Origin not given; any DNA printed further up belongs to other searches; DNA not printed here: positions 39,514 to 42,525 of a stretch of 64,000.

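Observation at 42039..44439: Low-GC LicC-like/MetE-like two-gene cassette bracketed by a glgP-internal segment and a diverged relic copy of the same segment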

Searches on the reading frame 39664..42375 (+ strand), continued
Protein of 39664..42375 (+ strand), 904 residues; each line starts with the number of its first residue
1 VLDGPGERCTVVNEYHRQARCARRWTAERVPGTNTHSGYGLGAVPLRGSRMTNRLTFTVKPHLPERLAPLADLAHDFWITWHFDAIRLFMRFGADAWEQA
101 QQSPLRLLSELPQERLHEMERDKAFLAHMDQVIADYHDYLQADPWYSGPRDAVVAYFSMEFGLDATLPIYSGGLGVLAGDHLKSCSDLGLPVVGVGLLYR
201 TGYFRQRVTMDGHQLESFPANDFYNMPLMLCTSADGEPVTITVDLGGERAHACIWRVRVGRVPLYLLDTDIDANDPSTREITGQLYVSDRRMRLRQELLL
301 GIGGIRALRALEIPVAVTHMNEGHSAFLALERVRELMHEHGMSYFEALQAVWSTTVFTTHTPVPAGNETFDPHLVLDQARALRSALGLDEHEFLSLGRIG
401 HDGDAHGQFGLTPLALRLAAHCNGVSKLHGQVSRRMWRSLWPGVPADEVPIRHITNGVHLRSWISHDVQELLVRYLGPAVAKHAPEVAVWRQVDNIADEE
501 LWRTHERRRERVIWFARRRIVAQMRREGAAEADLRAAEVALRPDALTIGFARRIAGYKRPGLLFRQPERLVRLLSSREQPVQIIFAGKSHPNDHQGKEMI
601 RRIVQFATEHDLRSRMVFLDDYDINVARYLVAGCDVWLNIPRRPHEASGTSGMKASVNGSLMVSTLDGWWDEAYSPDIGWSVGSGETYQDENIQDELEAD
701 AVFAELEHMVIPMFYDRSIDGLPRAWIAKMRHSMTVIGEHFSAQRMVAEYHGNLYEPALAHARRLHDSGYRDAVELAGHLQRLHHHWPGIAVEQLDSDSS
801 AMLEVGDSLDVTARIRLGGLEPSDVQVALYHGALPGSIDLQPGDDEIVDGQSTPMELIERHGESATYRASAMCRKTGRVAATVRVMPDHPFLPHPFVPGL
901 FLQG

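Call 36: search_solved_structures(query=L014:11403-12521:+, max_evalue=0.001, show_alignments=2)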
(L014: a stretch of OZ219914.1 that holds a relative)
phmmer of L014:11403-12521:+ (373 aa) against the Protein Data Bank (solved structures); distinct sequences matched with E-value up to 0.001: 12.
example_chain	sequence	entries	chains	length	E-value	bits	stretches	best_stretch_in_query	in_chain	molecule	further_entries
1ypx_A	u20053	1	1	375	3.4e-24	88.8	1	13-349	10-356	putative vitamin-B12 independent methionine synthase family protein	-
3ppc_A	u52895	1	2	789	1.9e-19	73.1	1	9-201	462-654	5-methyltetrahydropteroyltriglutamate--homocysteine methyltransferase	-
3ppf_A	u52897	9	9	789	1.9e-19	73.1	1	9-201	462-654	5-methyltetrahydropteroyltriglutamate--homocysteine methyltransferase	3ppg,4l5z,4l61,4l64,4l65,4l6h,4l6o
3pph_A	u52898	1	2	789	2e-19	73.1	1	9-201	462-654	5-methyltetrahydropteroyltriglutamate--homocysteine methyltransferase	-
3rpd_A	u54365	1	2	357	2.2e-19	72.9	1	7-360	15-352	Methionine synthase (B12-independent)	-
4ztx_A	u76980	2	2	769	3.3e-17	65.8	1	4-361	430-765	Cobalamin-Independent Methionine synthase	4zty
1t7l_A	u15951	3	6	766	2e-15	59.9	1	9-184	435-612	5-methyltetrahydropteroyltriglutamate--homocysteine methyltransferase | 5-methyltetrahydropteroyltriglutamate-homocysteine methyltransferase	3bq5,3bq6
1xdj_A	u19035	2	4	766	2e-15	59.9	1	9-184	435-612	5-methyltetrahydropteroyltriglutamate--homocysteine methyltransferase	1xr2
1xpg_A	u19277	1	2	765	2.3e-15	59.7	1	9-184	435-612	5-methyltetrahydropteroyltriglutamate--homocysteine methyltransferase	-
2nq5_A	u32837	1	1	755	2e-12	50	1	9-361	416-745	5-methyltetrahydropteroyltriglutamate--homocysteine methyltransferase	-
3l7r_A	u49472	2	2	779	2.8e-12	49.6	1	9-361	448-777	5-methyltetrahydropteroyltriglutamate--homocysteine methyltransferase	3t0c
1u1h_A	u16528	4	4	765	3.7e-10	42.6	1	9-184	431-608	5-methyltetrahydropteroyltriglutamate--homocysteine methyltransferase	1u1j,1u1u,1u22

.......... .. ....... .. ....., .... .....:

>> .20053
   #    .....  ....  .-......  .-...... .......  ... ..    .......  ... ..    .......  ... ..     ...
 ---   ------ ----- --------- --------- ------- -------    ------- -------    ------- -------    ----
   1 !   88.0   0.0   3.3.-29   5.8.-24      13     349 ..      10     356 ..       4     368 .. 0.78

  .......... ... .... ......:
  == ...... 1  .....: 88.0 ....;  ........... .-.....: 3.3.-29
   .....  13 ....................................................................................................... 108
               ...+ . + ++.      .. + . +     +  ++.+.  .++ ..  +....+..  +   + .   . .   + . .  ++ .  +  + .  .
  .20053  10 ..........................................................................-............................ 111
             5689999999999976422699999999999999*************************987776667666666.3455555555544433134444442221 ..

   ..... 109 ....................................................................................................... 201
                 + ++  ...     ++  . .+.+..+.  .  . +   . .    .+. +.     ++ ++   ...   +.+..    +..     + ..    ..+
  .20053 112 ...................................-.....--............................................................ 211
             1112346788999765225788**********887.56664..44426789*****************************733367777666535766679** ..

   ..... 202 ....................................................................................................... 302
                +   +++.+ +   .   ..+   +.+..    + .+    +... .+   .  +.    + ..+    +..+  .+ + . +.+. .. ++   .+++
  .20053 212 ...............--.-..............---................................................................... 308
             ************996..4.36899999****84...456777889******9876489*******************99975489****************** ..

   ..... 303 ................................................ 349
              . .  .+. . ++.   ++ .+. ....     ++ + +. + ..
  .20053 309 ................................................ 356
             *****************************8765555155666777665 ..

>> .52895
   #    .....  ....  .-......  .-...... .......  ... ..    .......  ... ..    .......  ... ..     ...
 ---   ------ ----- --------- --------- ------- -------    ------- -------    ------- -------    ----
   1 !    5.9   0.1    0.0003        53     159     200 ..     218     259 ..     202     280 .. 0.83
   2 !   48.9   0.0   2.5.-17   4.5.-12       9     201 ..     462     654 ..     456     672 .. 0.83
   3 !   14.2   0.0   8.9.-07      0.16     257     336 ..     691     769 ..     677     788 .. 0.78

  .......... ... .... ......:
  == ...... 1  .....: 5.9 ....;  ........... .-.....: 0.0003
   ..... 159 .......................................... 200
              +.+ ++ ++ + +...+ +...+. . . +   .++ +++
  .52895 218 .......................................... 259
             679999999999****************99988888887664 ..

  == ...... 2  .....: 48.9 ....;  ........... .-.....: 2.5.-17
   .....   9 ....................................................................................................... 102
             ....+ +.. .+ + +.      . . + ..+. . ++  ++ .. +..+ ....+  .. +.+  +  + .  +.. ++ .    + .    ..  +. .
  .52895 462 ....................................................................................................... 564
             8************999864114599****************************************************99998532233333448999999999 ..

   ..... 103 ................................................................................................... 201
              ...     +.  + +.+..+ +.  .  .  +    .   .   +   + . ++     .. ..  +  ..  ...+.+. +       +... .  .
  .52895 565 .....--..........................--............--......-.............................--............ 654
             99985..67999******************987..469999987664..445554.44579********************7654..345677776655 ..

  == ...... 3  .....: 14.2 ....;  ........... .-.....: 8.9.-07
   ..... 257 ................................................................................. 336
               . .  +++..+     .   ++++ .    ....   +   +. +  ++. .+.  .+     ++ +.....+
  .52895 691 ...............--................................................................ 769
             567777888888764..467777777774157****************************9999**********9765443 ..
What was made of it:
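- On MesD/MesX core methionine synthase: It scores 73 bits against the MesD structure 3RPD (call 36).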

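Call 51: find_homologous_proteins(query=L014:17623-18135:-, max_evalue=1e-10)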
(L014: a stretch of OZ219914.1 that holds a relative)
Query L014:17623-18135:- (171 aa): 320 proteins with E <= 1e-10 among 568 candidates; the best 120 are listed.
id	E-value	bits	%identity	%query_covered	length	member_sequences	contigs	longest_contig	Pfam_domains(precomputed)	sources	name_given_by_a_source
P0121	2.2e-105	367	99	100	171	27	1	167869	PF04168.18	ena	-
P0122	4.4e-103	360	96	100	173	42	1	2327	PF04168.18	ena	-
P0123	8.5e-91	320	93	92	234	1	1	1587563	PF04168.18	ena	-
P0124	1.0e-90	320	87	99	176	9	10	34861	PF04168.18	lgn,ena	-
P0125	1.3e-89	316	87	99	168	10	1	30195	PF04168.18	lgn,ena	-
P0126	6.6e-86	304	83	98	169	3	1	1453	PF04168.18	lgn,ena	-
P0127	2.3e-85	302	83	99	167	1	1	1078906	PF04168.18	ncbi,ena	-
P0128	8.2e-84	297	81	98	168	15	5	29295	PF04168.18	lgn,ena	-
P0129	5.5e-83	295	80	98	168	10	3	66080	PF04168.18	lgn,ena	-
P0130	2.0e-82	293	85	92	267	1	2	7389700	PF04168.18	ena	-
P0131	1.1e-78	281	100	77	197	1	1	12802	PF04168.18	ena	-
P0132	2.1e-74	267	69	94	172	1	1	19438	PF04168.18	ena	-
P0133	5.1e-73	262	69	100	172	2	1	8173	PF04168.18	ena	-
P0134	1.2e-72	261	88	82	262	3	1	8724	PF04168.18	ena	-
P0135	8.0e-72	258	68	94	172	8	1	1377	PF04168.18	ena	-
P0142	1.7e-67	244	90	73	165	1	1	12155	PF04168.18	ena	-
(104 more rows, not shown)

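Call 52: find_encoding_contigs(protein=P0131, flank=10000, max_places=3)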
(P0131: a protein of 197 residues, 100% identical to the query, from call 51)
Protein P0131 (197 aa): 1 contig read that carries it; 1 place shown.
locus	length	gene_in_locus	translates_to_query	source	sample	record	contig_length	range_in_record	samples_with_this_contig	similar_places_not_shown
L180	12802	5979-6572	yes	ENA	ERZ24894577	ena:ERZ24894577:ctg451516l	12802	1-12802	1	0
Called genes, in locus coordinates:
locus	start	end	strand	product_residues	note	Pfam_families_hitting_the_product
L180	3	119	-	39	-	?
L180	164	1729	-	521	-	PF01839:FG-GAP (faint), PF13517:FG-GAP_3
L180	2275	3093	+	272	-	-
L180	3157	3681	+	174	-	PF01850:PIN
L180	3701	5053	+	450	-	PF04174:CP_ATPgrasp_1, PF14403:CP_ATPgrasp_2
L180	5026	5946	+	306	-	PF08379:Bact_transglu_N, PF01841:Transglut_core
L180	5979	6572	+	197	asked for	PF04168:Alpha-E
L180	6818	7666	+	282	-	-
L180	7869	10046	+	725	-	PF02384:N6_Mtase, PF20473:MmeI_Mtase (weak), PF07669:Eco57I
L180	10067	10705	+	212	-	-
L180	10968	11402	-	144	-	PF11867:T1RH-like_C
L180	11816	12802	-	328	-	?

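Call 53: find_encoding_contigs(protein=P0142, flank=10000, max_places=3)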
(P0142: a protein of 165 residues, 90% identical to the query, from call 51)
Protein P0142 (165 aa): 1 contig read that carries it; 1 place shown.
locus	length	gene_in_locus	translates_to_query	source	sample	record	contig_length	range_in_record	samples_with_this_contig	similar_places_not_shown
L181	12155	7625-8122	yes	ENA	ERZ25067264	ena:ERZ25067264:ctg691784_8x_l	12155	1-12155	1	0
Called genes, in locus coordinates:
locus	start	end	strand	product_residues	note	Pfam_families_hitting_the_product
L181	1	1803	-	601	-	?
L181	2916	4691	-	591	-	PF09820:AAA-ATPase_like, PF08011:PDDEXK_9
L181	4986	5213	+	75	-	PF14403:CP_ATPgrasp_2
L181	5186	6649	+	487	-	PF08379:Bact_transglu_N, PF01841:Transglut_core, PF04168:Alpha-E (weak)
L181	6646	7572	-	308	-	PF13358:DDE_3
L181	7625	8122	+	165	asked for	PF04168:Alpha-E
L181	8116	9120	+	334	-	-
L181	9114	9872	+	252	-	-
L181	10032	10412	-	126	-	-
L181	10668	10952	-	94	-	-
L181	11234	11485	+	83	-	-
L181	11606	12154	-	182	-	?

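Call 54: find_encoding_contigs(protein=P0134, flank=10000, max_places=3)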
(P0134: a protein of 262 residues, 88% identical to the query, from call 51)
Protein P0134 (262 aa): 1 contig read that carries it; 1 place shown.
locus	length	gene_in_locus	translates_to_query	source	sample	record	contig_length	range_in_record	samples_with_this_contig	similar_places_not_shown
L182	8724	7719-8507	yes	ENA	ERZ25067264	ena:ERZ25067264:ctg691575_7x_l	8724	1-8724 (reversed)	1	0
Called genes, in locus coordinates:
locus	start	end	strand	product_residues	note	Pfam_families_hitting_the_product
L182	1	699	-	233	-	?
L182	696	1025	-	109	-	PF00106:adh_short, PF13561:adh_short_C2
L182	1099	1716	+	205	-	-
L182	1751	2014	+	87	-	-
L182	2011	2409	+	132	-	PF01850:PIN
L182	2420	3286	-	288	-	PF04909:Amidohydro_2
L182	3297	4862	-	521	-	PF01839:FG-GAP (faint), PF13517:FG-GAP_3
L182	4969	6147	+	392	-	-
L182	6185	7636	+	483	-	PF08379:Bact_transglu_N, PF01841:Transglut_core, PF04168:Alpha-E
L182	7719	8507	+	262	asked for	PF04168:Alpha-E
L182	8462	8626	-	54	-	-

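Call 75: find_encoding_contigs(protein=P0130, flank=10000, max_places=3)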
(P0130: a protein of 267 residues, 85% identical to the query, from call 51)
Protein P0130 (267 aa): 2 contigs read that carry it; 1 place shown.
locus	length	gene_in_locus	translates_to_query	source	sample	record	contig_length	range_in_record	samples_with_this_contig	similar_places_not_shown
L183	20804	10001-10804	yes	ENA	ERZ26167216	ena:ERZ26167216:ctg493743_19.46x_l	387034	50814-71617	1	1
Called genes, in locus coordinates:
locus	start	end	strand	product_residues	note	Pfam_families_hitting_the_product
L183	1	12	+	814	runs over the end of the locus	-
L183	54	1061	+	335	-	PF01408:GFO_IDH_MocA, PF02894:GFO_IDH_MocA_C (faint), PF22725:GFO_IDH_MocA_C3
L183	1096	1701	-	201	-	-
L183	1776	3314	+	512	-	PF07693:KAP_NTPase, PF24883:NPHP3_N (faint)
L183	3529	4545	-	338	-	PF00389:2-Hacid_dh, PF02826:2-Hacid_dh_C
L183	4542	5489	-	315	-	PF02737:3HCDH_N, PF03446:NAD_binding_2 (weak), PF00725:3HCDH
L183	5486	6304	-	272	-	PF00106:adh_short, PF08659:KR, PF23441:SDR (weak), PF13561:adh_short_C2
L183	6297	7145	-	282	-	PF04909:Amidohydro_2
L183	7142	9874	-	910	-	PF12256:TcdB_toxin_midN (faint), PF01839:FG-GAP (faint), PF13517:FG-GAP_3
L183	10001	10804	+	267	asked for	PF04168:Alpha-E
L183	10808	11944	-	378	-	PF01717:Meth_synt_2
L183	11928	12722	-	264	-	PF12804:NTP_transf_3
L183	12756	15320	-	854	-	PF11897:DUF3417, PF00343:Phosphorylase, PF28476:GlgP_C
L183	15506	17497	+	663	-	PF02922:CBM_48, PF00128:Alpha-amylase, PF21156:ISOA1-3_C (weak)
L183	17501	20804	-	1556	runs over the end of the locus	PF08323:Glyco_transf_5, PF00534:Glycos_transf_1, PF13692:Glyco_trans_1_4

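Call 76: find_encoding_contigs(protein=P0123, flank=10000, max_places=3)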
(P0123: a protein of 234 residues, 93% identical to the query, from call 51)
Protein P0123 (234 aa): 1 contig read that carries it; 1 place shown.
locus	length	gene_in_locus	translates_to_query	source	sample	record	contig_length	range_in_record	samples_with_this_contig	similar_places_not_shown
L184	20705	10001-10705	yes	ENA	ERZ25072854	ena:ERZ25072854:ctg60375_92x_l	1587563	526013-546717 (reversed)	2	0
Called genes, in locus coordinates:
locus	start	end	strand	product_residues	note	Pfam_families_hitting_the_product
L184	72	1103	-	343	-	PF00005:ABC_tran, PF08352:oligo_HPY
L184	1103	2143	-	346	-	PF00005:ABC_tran, PF13304:AAA_21 (weak), PF08352:oligo_HPY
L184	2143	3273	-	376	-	PF12911:OppC_N, PF00528:BPD_transp_1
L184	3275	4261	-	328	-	PF19300:BPD_transp_1_N, PF00528:BPD_transp_1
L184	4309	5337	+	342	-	PF01408:GFO_IDH_MocA, PF02894:GFO_IDH_MocA_C, PF22725:GFO_IDH_MocA_C3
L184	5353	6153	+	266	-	PF05721:PhyH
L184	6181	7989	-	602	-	PF22679:T1R_D3-like, PF11867:T1RH-like_C, PF04286:DUF445 (weak)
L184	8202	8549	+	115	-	-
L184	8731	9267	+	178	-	PF01695:IstB_IS21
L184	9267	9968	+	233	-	PF01841:Transglut_core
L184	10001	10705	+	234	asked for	PF04168:Alpha-E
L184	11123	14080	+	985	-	PF02384:N6_Mtase, PF20473:MmeI_Mtase, PF07669:Eco57I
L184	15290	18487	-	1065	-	PF04313:HSDR_N, PF04851:ResIII, PF18766:SWI2_SNF2, PF22679:T1R_D3-like, PF11867:T1RH-like_C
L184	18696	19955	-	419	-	PF01420:Methylase_S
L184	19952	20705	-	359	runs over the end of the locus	PF17761:DUF1016_N, PF06250:YhcG_C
